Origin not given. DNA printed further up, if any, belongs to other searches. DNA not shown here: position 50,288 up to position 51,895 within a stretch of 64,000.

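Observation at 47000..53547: Seven-gene operon resembling a quinone-to-outer-membrane electron conduit (NrfC/ActC-like module + lipoprotein cytochromes + DUF5777 barrel)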

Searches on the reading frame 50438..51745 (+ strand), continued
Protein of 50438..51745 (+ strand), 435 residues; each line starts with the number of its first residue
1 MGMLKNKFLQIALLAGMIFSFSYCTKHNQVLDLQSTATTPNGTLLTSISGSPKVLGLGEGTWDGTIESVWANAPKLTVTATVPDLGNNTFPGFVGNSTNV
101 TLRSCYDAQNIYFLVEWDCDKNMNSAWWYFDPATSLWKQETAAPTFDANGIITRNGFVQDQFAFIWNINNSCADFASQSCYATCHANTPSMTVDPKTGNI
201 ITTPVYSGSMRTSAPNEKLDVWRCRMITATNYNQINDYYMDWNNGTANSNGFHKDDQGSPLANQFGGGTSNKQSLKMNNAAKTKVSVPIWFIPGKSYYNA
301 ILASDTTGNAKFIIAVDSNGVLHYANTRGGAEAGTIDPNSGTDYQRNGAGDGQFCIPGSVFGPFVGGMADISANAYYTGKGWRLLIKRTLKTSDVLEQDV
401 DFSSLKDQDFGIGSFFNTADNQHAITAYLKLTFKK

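Call 17: find_encoding_contigs(protein=P0111, flank=10000, max_places=1)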
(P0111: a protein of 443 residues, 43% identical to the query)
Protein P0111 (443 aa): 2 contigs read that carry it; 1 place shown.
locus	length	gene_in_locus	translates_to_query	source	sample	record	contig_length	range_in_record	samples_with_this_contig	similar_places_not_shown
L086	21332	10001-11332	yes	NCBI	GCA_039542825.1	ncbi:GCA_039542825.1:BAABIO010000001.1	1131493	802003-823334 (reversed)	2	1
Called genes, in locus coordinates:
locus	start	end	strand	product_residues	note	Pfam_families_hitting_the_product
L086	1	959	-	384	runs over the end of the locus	PF13242:Hydrolase_like (weak), PF00475:IGPD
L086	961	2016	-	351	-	PF01053:Cys_Met_Meta_PP, PF00155:Aminotran_1_2, PF00266:Aminotran_5 (faint)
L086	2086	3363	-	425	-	PF00815:Histidinol_dh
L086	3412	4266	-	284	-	PF01634:HisG, PF08029:HisG_C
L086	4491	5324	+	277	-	PF00756:Esterase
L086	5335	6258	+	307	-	PF01073:3Beta_HSD, PF01370:Epimerase, PF04321:RmlD_sub_bind, PF05368:NmrA (faint), PF13460:NAD_binding_10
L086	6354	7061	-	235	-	-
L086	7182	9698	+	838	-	PF02012:BNR (faint), PF13088:BNR_2 (weak), PF15899:BNR_6 (faint), PF15902:Sortilin-Vps10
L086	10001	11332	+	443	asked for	PF09459:EB_dh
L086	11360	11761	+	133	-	-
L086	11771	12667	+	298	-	PF19089:DUF5777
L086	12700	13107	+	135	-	PF00034:Cytochrom_C, PF13442:Cytochrome_CBB3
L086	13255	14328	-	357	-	PF03544:TonB_C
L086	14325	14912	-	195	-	PF04542:Sigma70_r2, PF08281:Sigma70_r4_2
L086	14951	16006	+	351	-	PF18962:Por_Secre_tail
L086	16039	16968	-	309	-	PF13102:Phage_int_SAM_5 (faint), PF02899:Phage_int_SAM_1, PF13495:Phage_int_SAM_4 (weak), PF00589:Phage_integrase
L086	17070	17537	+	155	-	-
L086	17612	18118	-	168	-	PF12850:Metallophos_2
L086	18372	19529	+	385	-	PF20510:HgmA_N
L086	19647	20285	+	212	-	-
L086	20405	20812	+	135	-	-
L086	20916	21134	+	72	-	PF01176:eIF-1a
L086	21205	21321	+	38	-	PF00444:Ribosomal_L36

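Call 29: predict_structure(alignment_id=A1)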
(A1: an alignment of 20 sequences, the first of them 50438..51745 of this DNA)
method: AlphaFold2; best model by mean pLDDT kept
length: 435 residues; sequences in the alignment: 20
mean_pLDDT: 77.8   pTM: 0.78
mean pLDDT of the five models: 77.8, 77.5, 76.5, 75.0, 74.5
residues with pLDDT >= 90: 131; 70-90: 173; 50-70: 101; < 50: 30
segments of 3 or more residues with pLDDT < 50: 20-40, 259-262
pLDDT, mean of each block of 10 residues (from residue 1): 58 63 37 37 88 91 93 91 66 78 97 94 84 85 70 74 90 67 58 65 57 81 89 89 66 66 61 79 80 79 88 91 92 90 68 77 80 94 96 84 94 77 75 93
secondary structure, 60 per line:
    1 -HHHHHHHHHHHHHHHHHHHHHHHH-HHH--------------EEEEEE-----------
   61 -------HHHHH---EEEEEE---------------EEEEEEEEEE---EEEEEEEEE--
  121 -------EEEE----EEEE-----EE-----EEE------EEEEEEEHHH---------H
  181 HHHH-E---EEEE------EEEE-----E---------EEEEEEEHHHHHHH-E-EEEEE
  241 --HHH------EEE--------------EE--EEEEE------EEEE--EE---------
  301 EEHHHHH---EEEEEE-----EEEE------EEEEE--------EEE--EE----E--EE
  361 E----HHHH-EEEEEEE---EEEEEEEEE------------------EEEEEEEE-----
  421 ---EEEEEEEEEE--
elements in order: H2-25 E44-49 H68-72 E76-81 E97-106 E110-118 E128-131 E136-139 E152-154 E161-167 H180-184 E190-193 E200-203 E219-225 H226-232 E236-240 E252-254 E273-277 E284-287 H303-307 E311-316 E322-325 E332-336 E345-347 E359-361 H366-369 E371-377 E381-389 E408-415 E424-433

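Call 32: fold_search(model_id=the predicted structure, library=pdb)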
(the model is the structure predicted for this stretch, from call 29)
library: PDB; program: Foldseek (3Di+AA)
matches with E <= 10: 523; with E <= 0.001: 5
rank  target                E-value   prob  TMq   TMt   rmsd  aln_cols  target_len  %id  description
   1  7b04_C                1.7e-08  1.00  0.34  0.49  15.1       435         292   12  Structure of Nitrite oxidoreductase (Nxr) from the anammox bacterium Kuenenia stuttgartiensis. (released 2021-07-14)
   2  7b04_O                5.3e-08  1.00  0.35  0.51  13.9       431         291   12  Structure of Nitrite oxidoreductase (Nxr) from the anammox bacterium Kuenenia stuttgartiensis. (released 2021-07-14)
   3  2ivf_C                2.8e-07  1.00  0.36  0.69   9.2       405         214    7  Ethylbenzene dehydrogenase from Aromatoleum aromaticum (released 2006-09-14)
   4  1i82_A                2.1e-04  1.00  0.28  0.60  11.6       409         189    8  FAMILY 9 CARBOHYDRATE-BINDING MODULE FROM THERMOTOGA MARITIMA XYLANASE 10A WITH CELLOBIOSE (released 2001-06-13)
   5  7nwn                  1.0e-03  1.00  0.26  0.54  12.2       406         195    7  A carbohydrate binding module family 9 (CBM9) from Caldicellulsiruptor kristjanssonii (released 2021-07-07)
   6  7nwo                  2.4e-03  1.00  0.26  0.55  11.6       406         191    8  A carbohydrate binding module family 9 (CBM9) from Caldicellulosiruptor kristjanssonii in complex with glucose (released 2021-07-07)
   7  1txk_A                2.7e-03  0.06  0.09  0.08  24.1       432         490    7  Crystal structure of Escherichia coli OpgG (released 2004-09-07)
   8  4jpq_A                6.2e-03  0.97  0.26  0.47  11.6       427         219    7  Crystal structure of a putative carbohydrate-binding protein (BACUNI_03838) from Bacteroides uniformis ATCC 8492 at 2. (released 2013-04-17)
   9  1txk_B                7.0e-03  0.04  0.08  0.07  23.8       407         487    7  Crystal structure of Escherichia coli OpgG (released 2004-09-07)
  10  9xvi_C                9.2e-03  0.11  0.10  0.06  25.2       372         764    8  Arabidopsis ISA2-ISA1-ISA1-ISA2 heterotetramer (released 2026-04-08)
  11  4jpq_B                1.5e-02  0.77  0.23  0.41  14.6       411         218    7  Crystal structure of a putative carbohydrate-binding protein (BACUNI_03838) from Bacteroides uniformis ATCC 8492 at 2. (released 2013-04-17)
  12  7uwu_B                3.5e-02  0.30  0.21  0.16  19.4       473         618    8  Starch adherence system protein 6 (Sas6) (released 2023-06-14)
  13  7uwv_A                3.5e-02  0.11  0.16  0.14  25.6       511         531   11  CBM74 from Ruminococcus bromii Sas6 with maltodecaose (released 2023-06-14)
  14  7o1q_A                4.4e-02  0.11  0.15  0.19  21.6       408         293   10  Amyloid beta oligomer displayed on the alpha hemolysin scaffold (released 2021-04-14)
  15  7uwu_A                4.4e-02  0.10  0.17  0.13  25.5       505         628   11  Starch adherence system protein 6 (Sas6) (released 2023-06-14)
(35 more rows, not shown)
